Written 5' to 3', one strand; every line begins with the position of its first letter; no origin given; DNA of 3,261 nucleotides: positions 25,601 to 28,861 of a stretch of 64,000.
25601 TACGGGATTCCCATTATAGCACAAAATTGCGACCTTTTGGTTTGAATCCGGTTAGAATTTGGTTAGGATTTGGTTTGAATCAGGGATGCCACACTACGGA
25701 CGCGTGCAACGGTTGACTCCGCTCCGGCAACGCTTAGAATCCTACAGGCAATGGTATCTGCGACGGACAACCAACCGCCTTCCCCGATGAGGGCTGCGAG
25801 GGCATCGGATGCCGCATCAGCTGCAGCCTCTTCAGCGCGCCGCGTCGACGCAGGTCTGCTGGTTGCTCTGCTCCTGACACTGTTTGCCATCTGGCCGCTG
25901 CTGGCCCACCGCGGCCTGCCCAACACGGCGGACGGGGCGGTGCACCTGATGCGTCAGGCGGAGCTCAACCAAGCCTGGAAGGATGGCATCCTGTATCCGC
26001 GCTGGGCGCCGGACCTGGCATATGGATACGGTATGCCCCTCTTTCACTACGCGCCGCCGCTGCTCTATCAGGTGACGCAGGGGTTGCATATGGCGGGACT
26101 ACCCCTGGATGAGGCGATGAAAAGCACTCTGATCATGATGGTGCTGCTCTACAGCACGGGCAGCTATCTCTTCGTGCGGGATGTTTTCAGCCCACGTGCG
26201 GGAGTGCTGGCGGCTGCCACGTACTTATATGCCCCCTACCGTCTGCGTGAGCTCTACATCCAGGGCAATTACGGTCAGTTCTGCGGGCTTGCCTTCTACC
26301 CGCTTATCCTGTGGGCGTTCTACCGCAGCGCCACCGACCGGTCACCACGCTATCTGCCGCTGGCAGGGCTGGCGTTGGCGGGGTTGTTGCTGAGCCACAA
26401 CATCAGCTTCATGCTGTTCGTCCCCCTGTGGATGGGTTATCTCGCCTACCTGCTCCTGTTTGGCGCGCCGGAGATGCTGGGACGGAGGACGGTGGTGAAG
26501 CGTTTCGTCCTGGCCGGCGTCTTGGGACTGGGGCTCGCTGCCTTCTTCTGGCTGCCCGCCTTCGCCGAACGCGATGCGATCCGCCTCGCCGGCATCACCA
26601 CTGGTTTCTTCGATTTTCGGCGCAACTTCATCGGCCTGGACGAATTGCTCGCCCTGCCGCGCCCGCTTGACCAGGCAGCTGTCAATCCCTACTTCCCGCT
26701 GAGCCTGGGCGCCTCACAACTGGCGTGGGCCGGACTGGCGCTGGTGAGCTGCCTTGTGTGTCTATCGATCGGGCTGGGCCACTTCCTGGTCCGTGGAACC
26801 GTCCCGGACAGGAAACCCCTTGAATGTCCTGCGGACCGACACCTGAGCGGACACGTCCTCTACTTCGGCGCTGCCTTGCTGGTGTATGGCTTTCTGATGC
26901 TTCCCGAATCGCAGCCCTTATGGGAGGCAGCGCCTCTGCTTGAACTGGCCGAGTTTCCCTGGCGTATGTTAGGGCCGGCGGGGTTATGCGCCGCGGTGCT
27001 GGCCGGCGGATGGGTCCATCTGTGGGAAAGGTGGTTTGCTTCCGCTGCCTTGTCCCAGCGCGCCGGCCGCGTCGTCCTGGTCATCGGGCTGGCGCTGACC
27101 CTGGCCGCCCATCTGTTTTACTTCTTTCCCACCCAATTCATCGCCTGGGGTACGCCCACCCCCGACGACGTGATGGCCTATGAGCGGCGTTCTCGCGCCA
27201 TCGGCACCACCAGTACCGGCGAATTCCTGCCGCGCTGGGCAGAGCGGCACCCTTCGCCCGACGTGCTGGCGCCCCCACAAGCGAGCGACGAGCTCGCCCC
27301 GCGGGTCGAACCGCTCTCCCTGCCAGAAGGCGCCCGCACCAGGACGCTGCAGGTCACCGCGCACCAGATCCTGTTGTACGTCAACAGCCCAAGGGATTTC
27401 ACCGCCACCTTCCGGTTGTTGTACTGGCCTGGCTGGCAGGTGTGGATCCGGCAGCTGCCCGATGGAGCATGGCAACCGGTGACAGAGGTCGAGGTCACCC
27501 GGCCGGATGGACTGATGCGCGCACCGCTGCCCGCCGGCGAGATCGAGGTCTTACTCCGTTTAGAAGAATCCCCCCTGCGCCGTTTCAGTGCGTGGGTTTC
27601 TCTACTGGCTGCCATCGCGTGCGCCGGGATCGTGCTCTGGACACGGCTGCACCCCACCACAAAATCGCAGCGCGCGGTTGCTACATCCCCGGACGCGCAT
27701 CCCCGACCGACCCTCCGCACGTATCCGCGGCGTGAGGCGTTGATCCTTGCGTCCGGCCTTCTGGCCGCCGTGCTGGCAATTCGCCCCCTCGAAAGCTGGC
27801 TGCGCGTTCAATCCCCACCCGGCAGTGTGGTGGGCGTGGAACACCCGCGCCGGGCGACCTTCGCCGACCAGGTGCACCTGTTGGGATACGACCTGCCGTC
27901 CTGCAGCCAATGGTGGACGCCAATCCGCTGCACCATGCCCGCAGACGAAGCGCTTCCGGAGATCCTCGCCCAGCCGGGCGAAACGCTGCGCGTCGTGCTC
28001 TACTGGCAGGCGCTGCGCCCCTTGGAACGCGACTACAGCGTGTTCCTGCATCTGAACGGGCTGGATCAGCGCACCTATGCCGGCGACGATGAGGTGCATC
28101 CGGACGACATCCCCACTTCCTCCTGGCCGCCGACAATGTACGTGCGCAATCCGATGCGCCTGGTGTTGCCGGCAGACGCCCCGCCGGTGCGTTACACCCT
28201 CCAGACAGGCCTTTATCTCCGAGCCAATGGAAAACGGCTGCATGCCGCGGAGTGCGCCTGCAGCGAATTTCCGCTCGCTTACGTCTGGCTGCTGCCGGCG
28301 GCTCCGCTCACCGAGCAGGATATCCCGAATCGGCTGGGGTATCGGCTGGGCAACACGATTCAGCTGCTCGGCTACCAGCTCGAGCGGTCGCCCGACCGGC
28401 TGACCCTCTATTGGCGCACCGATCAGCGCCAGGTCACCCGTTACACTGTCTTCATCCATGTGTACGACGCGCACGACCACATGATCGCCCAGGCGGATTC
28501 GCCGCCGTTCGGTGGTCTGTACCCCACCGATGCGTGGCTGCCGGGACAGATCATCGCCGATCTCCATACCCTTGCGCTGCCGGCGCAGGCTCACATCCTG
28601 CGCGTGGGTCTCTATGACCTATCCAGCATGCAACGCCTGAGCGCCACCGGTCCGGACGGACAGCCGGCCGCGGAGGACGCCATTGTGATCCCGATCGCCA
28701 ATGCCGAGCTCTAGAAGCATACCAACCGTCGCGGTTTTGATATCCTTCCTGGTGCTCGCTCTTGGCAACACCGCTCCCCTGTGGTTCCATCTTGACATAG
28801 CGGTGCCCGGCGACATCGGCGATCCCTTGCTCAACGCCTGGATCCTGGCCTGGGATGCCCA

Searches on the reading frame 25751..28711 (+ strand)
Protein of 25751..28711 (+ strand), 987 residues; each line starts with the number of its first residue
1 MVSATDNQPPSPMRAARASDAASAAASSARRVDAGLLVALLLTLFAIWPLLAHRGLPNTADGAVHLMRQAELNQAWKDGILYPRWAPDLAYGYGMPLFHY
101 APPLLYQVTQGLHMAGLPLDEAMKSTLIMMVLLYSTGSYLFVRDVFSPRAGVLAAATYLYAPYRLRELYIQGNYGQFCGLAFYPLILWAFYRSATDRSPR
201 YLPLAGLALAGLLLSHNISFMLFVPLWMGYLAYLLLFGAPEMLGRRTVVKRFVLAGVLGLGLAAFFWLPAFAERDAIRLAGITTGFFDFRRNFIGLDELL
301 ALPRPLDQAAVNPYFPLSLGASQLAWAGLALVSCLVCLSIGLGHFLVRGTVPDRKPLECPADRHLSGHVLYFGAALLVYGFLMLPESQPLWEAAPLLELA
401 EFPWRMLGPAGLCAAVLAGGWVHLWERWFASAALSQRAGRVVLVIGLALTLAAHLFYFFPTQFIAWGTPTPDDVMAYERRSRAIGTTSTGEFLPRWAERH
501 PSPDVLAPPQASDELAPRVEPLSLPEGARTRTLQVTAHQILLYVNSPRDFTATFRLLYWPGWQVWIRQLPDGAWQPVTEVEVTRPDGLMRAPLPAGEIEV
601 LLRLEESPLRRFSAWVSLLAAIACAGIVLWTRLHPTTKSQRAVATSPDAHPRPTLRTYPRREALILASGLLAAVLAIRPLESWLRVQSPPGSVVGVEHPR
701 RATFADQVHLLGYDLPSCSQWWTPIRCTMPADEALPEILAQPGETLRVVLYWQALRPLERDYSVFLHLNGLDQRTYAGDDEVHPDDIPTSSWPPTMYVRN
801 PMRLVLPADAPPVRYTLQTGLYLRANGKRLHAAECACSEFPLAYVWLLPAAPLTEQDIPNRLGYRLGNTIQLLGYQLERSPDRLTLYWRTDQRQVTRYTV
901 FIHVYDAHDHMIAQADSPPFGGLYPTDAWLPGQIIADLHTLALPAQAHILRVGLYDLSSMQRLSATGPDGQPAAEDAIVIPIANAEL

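Call 101: search_protein_families(library=pfam, proteins=[window:25751-28711:+], max_evalue=0.0001)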
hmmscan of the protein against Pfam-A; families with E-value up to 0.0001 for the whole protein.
window:25751-28711:+ (987 aa): 2 families
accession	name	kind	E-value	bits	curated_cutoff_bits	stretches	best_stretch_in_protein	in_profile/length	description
PF10131.15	PTPS_related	-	2.7e-08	33.2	26.4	1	98-270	1-168/621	6-pyruvoyl-tetrahydropterin synthase related domain; membrane protein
PF13231.12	PMT_2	-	5.9e-06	27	26.1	1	128-262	29-151/160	Dolichyl-phosphate-mannose-protein mannosyltransferase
